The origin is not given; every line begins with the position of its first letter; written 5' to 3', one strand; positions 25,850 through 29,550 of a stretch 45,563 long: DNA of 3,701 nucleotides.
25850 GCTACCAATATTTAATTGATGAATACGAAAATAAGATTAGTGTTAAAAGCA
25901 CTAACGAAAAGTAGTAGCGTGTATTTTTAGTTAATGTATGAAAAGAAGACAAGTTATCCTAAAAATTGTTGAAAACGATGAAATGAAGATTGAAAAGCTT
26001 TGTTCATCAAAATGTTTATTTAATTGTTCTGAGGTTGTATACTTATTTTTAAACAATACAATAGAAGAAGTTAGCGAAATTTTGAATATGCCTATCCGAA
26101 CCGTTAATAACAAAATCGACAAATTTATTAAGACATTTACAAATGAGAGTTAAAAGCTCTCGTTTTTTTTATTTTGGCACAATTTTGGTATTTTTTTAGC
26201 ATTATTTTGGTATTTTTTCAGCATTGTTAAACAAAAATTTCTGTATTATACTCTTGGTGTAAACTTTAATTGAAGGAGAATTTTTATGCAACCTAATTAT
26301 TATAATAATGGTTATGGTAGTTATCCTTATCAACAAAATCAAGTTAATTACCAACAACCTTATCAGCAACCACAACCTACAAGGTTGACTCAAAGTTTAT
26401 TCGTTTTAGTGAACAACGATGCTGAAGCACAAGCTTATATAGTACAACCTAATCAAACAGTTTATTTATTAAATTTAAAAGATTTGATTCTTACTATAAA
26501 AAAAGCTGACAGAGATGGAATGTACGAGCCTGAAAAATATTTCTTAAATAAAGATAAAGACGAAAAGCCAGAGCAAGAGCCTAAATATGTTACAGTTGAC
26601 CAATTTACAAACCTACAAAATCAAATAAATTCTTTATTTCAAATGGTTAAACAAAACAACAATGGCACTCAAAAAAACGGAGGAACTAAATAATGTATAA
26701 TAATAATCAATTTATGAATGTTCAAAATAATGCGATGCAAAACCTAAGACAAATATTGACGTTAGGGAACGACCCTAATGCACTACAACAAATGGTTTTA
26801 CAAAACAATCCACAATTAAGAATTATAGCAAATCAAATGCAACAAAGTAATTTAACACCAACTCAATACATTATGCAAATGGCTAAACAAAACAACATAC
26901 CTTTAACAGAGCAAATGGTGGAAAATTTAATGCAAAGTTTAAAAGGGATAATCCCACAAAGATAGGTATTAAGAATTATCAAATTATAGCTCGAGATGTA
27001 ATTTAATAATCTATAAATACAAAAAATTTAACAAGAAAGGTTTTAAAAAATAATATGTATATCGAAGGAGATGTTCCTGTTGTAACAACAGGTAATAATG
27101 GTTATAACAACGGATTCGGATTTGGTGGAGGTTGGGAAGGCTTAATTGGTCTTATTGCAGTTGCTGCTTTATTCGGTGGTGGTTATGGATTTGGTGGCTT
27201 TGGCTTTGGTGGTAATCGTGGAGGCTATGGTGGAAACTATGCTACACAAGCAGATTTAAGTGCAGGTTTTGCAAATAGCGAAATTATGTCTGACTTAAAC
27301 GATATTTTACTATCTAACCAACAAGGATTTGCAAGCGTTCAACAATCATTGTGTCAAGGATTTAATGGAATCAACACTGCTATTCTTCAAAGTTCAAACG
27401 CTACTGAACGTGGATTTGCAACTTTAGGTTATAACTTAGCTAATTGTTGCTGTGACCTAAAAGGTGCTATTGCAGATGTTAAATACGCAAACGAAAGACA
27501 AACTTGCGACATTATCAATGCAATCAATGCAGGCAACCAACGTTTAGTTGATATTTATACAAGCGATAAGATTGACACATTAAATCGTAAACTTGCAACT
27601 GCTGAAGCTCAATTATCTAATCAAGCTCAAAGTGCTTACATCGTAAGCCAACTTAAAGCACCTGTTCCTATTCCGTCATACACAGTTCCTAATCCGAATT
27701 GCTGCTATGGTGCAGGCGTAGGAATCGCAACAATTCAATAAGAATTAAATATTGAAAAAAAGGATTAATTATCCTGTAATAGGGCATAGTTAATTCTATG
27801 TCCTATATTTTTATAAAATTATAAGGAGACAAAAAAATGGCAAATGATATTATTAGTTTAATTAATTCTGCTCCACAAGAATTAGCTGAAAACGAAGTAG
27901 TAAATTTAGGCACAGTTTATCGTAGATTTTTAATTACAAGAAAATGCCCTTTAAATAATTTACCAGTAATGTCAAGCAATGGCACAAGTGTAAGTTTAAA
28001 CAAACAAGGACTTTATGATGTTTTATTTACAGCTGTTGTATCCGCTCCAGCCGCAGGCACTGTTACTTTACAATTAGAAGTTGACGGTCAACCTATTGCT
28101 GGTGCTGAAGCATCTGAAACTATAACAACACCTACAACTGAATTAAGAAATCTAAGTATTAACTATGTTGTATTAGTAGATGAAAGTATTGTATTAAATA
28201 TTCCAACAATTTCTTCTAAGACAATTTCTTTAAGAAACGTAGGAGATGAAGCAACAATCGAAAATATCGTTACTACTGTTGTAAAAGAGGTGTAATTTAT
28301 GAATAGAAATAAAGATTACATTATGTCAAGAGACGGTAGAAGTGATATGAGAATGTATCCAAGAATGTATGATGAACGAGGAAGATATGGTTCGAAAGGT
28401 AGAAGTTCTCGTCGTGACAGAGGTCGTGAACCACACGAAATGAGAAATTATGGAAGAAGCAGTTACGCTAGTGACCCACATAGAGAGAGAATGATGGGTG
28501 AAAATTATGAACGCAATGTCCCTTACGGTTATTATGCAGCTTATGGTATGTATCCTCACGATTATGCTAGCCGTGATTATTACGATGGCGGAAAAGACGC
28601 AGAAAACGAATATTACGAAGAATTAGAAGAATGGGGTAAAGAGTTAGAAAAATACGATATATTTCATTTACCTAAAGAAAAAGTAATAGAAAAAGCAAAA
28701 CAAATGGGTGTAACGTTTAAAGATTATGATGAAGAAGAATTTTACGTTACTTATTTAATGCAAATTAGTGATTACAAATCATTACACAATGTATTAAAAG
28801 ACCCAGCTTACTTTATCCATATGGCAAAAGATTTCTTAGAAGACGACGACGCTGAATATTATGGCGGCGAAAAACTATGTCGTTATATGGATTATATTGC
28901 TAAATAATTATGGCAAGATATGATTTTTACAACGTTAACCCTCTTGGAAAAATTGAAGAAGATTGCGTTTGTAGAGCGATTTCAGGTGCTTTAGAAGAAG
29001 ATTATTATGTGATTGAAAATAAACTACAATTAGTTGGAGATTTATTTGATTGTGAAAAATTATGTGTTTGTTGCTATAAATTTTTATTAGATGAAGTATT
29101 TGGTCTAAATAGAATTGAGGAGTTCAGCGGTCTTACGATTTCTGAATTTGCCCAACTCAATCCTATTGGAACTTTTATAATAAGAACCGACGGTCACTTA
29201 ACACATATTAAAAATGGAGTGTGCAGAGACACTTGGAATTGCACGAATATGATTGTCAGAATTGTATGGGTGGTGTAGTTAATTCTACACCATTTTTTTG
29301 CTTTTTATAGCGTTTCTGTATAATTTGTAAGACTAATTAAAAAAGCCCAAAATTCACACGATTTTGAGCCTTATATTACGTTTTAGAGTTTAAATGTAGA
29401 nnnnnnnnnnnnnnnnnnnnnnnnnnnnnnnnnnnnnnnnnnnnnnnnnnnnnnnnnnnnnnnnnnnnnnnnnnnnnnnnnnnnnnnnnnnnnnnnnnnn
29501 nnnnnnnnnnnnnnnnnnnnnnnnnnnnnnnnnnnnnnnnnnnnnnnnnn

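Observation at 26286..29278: Accessory operon of low-complexity proteins plus a C1q/BclA-C-like protein and a mini Cys/His hydrolase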

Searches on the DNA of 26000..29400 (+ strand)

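Call 6: search_dna_similar(query=window:26000-29400:+, collection=phages, mode=distant, max_rows=20)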
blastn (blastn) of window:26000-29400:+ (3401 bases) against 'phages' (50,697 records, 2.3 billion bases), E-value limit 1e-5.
No match.

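Call 92: search_dna_similar(query=L001:1-11374:+, collection=phages, mode=near, max_rows=25)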
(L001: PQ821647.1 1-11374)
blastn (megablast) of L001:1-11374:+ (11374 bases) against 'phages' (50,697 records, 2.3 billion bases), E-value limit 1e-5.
Records with a match: 15; places in all: 31; records where one place covers at least 80% of the query: 1.
Best place of each record, by identity: >=99% 1; 95-99% 3; 90-95% 11.
By first word of the organism name: Clostridium 15.
By host as written in the record: Clostridium perfringens 12; Clostridium perfringens 012 1; Clostridium perfringens 2589 1; Clostridium perfringens JCM 1290 1.
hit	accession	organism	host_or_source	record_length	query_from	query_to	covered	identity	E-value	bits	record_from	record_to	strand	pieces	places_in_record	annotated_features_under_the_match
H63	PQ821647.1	Clostridium phage HMD-PC1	Clostridium perfringens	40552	1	11374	100%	100.0%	0e+0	21004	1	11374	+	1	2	anti-repressor | hypothetical protein (x23) | thymidylate synthase | recombinase | site-specific DNA-methyltransferase | and 2 other names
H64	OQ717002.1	Clostridium phage vB_CpeS-17DYC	Clostridium perfringens 012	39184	1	10993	77%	95.5%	0e+0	13983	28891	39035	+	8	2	antirepressor protein | hypothetical protein (x22) | thymidylate synthase | putative recombination protein | single-stranded DNA-binding protein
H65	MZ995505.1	Clostridium phage vB_CpeP_PMQ04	Clostridium perfringens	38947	1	11374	75%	92.3%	0e+0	12108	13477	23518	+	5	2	DNA binding protein | putative alternative thymidylate synthase | hypothetical protein (x23) | ssDNA binding protein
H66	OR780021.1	Clostridium phage XP41-N3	Clostridium perfringens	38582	1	11371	75%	92.0%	0e+0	11925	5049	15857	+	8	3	antirepressor protein | hypothetical protein (x24) | Erf-like ssDNA annealing protein | Mu Gam-like end protection | ssDNA binding protein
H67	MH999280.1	Clostridium phage CPD1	Clostridium perfringens 2589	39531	1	11095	71%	91.6%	0e+0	11105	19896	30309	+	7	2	DNA binding protein | thymidylate synthase | hypothetical protein (x22) | recombinase | single-stranded DNA-binding protein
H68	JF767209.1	Clostridium phage phiCP34O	Clostridium perfringens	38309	1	11095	65%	94.2%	0e+0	11216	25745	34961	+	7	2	uncharacterized phage-encoded protein | phage anti-repressor protein | predicted alternative thymidylate synthase | ERF superfamily protein | hypothetical protein (x14) | and 1 other names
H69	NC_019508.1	Clostridium phage phiCP34O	Clostridium perfringens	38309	1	11095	65%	94.2%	0e+0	11216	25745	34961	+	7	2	anti-repressor (x2) | thymidylate synthase | Erf-like ssDNA annealing protein | ERCC4-type nuclease | hypothetical protein (x13) | and 1 other names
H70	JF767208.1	Clostridium phage phiCP13O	Clostridium perfringens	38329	1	11095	63%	95.3%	0e+0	11447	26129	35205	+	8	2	uncharacterized phage-encoded protein | phage anti-repressor protein | predicted alternative thymidylate synthase | hypothetical protein (x14) | ERF superfamily protein (x2) | and 1 other names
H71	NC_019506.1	Clostridium phage phiCP13O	Clostridium perfringens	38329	1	11095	63%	95.3%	0e+0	11447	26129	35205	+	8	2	anti-repressor (x2) | thymidylate synthase | ERCC4-type nuclease | hypothetical protein (x13) | Erf-like ssDNA annealing protein (x2) | and 1 other names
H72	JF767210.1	Clostridium phage phiCP9O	Clostridium perfringens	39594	1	11371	61%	94.0%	0e+0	10475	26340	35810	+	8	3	uncharacterized phage-encoded protein | phage anti-repressor protein | predicted alternative thymidylate synthase | ERF superfamily protein | hypothetical protein (x16) | and 1 other names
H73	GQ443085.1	Clostridium phage phiCP26F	Clostridium perfringens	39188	1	11371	61%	94.0%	0e+0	10464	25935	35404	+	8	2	phi26F_gp35: hypothetical protein | phi26F_gp25: phage anti-repressor protein | phi26F_gp43: alternative thymidylate synthase-like protein | phi26F_gp40: ERF superfamily protein | phi26F_gp41: hypothetical protein | and 16 other names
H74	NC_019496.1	Clostridium phage phiCP26F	Clostridium perfringens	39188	1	11371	61%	94.0%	0e+0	10464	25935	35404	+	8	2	phi26F_gp35: anti-repressor | phi26F_gp25: anti-repressor | phi26F_gp43: thymidylate synthase | phi26F_gp40: Erf-like ssDNA annealing protein | phi26F_gp41: ERCC4-type nuclease | and 16 other names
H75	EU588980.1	Clostridium phage phiCP39-O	Clostridium perfringens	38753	1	11371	61%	93.1%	0e+0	10089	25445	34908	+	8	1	antirepressor (x2) | thymidylate synthase | hypothetical protein (x19) | Gp157 | ssDNA binding protein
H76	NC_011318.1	Clostridium phage phiCP39-O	Clostridium perfringens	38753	1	11371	61%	93.1%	0e+0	10089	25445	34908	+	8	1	anti-repressor (x2) | thymidylate synthase | Erf-like ssDNA annealing protein | ERCC4-type nuclease | hypothetical protein (x17) | and 2 other names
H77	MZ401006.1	Clostridium phage CPQ4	Clostridium perfringens JCM 1290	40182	1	7182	40%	91.4%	0e+0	6274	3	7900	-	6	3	hypothetical protein (x17) | DNA binding protein | antirepressor protein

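Call 93: get_annotated_region(hit=H76, flank=200)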
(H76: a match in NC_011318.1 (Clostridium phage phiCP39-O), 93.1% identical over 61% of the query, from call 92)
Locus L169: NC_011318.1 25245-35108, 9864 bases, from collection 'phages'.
description: Clostridium phage 39-O, complete genome.
organism: Clostridium phage phiCP39-O (NCBI taxid 541865)
taxonomy: Viruses; Duplodnaviria; Heunggongvirae; Uroviricota; Caudoviricetes
host: Clostridium perfringens; source: -; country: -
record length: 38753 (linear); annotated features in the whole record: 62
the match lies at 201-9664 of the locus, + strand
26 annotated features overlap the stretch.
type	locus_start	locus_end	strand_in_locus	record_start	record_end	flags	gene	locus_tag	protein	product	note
CDS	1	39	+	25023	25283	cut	-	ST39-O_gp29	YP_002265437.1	hypothetical protein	similar to hypothetical Clostridial protein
CDS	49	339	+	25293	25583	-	-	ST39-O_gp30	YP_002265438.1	hypothetical protein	contains serine kinase region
CDS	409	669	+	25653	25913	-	-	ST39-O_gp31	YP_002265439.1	hypothetical protein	contains DNA binding region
CDS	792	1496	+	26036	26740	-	-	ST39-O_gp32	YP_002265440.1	anti-repressor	-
CDS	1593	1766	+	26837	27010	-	-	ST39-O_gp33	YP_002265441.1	hypothetical protein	-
CDS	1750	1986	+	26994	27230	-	-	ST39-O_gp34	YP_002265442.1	hypothetical protein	contains glu-6PO4 region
CDS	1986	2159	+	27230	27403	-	-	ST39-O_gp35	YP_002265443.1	hypothetical protein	-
CDS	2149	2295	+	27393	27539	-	-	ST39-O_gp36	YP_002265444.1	hypothetical protein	-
CDS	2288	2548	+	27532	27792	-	-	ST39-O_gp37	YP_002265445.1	hypothetical protein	contains tRNA synthase region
CDS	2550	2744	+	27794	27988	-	-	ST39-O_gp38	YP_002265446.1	hypothetical protein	-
CDS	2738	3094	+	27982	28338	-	-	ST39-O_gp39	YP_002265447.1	hypothetical protein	contains antibiotic transport region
CDS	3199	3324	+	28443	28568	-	-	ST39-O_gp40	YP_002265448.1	hypothetical protein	-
CDS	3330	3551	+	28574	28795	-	-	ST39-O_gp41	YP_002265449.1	hypothetical protein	contains endonuclease IV region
CDS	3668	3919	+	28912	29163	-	-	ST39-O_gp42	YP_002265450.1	hypothetical protein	-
CDS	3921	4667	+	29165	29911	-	-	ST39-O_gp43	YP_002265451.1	anti-repressor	-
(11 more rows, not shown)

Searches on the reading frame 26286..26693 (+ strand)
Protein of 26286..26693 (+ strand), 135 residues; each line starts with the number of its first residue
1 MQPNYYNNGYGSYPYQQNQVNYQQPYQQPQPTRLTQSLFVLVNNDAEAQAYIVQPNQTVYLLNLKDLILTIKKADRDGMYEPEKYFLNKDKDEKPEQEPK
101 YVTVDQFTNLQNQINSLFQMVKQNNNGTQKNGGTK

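Call 4: search_protein_families(library=pfam, proteins=[window:26286-26693:+], max_evalue=1)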
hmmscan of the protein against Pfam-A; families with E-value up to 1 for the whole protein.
window:26286-26693:+ (135 aa): 1 family
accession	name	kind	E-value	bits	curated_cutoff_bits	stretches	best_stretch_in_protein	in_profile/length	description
PF14345.11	GDYXXLXY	-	0.022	14.9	27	1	21-104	53-140/153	GDYXXLXY protein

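Call 5: search_protein_families(library=phrogs, proteins=[window:26286-26693:+], max_evalue=0.1)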
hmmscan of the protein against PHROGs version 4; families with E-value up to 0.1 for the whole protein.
window:26286-26693:+ (135 aa): 1 family
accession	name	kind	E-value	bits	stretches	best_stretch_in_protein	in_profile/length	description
phrog_21718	-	unknown function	3.6e-11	44.3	1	16-132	32-155/159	-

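Call 41: search_protein_families(library=pfam, alignment_id=A3, max_evalue=0.1)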
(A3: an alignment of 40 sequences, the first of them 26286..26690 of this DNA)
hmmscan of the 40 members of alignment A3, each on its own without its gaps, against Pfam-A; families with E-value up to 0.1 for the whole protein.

A. member 1, window:26286-26690:+ (135 aa): 1 family
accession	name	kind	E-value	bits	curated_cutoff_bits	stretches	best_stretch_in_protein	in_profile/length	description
PF14345.11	GDYXXLXY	-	0.022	14.9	27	1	21-104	53-140/153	GDYXXLXY protein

B. families by the number of members that match (of 40 scanned): 20 families
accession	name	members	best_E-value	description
PF04977.20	DivIC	3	0.0097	Septum formation initiator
PF05597.16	Phasin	2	0.013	Poly(hydroxyalcanoate) granule associated protein (phasin)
PF20529.3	DUF6744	1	0.002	Family of unknown function (DUF6744)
PF05377.16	FlaC_arch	1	0.0066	Flagella accessory protein C (FlaC)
PF06810.17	Phage_scaffold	1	0.011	Phage capsid assembly scaffolding protein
PF19962.4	EAD9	1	0.014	Effector-associated domain 9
PF08638.16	Med14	1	0.016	Mediator complex subunit MED14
PF16526.10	CLZ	1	0.018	C-terminal leucine zipper domain of cyclic nucleotide-gated channels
PF00170.26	bZIP_1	1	0.021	bZIP transcription factor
PF14345.11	GDYXXLXY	1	0.022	GDYXXLXY protein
PF10157.14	BORCS6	1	0.027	BLOC-1-related complex sub-unit 6 C-terminal helix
PF11267.13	DUF3067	1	0.037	Domain of unknown function (DUF3067)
PF10805.13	DUF2730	1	0.039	Protein of unknown function (DUF2730)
PF04380.18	BMFP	1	0.039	Membrane fusogenic activity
PF16515.11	HIP1_clath_bdg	1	0.06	Clathrin-binding domain of Huntingtin-interacting protein 1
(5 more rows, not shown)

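Call 43: search_solved_structures(query=A3, max_evalue=10, show_alignments=2)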
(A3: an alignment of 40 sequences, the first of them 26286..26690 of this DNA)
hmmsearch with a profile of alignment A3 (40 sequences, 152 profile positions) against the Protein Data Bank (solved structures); distinct sequences matched with E-value up to 10: 19.
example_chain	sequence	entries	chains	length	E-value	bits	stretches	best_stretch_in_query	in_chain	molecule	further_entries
1hwt_C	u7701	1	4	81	0.033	17.4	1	92-140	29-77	PROTEIN (HEME ACTIVATOR PROTEIN)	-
2hap_C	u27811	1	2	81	0.033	17.4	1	92-140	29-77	PROTEIN (HEME ACTIVATOR PROTEIN)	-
1qp9_A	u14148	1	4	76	0.073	16.3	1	92-138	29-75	CYP1(HAP1-PC7) ACTIVATORY PROTEIN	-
1pyc_A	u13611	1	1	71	0.58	13.4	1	91-135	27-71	CYP1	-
5cyb_A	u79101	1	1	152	0.68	13.2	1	27-72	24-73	Lipoprotein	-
9qdr_A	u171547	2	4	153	0.89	12.8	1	82-139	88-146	MarR family transcriptional regulator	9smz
4h5i_A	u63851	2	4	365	0.97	12.7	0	55-91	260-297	Guanine nucleotide-exchange factor SEC12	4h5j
9bk6_A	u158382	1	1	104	1.1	12.4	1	83-147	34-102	B10_CYTX binder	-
6x90_B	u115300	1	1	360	1.2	12.4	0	55-91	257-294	Guanine nucleotide-exchange factor SEC12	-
6szc_A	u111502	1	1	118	1.3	12.3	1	69-107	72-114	Surface-associated protein CshA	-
7tbo_A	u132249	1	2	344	3.8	10.7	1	110-148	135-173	D12 LOV2-DARPin fusion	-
1by0_A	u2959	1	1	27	4.3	10.6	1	121-142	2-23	PROTEIN (HEPATITIS DELTA ANTIGEN)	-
4oyd_B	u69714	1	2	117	4.9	10.4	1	104-139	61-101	Computationally designed Inhibitor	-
4psl_A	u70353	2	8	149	5.3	10.3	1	100-147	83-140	ssDNA binding protein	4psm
7wbn_A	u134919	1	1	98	5.7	10.2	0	120-147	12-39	RevCC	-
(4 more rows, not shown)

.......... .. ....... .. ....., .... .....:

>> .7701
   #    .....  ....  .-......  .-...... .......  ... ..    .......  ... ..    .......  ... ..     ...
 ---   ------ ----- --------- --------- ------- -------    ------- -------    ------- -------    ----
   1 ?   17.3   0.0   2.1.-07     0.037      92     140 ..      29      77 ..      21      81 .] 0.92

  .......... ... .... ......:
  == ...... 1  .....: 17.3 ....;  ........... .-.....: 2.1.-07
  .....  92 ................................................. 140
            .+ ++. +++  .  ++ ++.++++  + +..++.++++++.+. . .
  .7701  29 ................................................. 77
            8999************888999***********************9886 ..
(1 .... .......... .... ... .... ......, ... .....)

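Call 58: search_protein_families(library=ncbifam, proteins=[window:26286-26690:+], max_evalue=0.5)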
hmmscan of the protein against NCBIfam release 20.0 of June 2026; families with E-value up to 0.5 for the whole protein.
window:26286-26690:+ (135 aa): 0 families

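Call 61: search_protein_families(library=padloc, proteins=[window:26286-26690:+], max_evalue=0.1)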
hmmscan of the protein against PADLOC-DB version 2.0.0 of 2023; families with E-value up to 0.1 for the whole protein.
window:26286-26690:+ (135 aa): 0 families
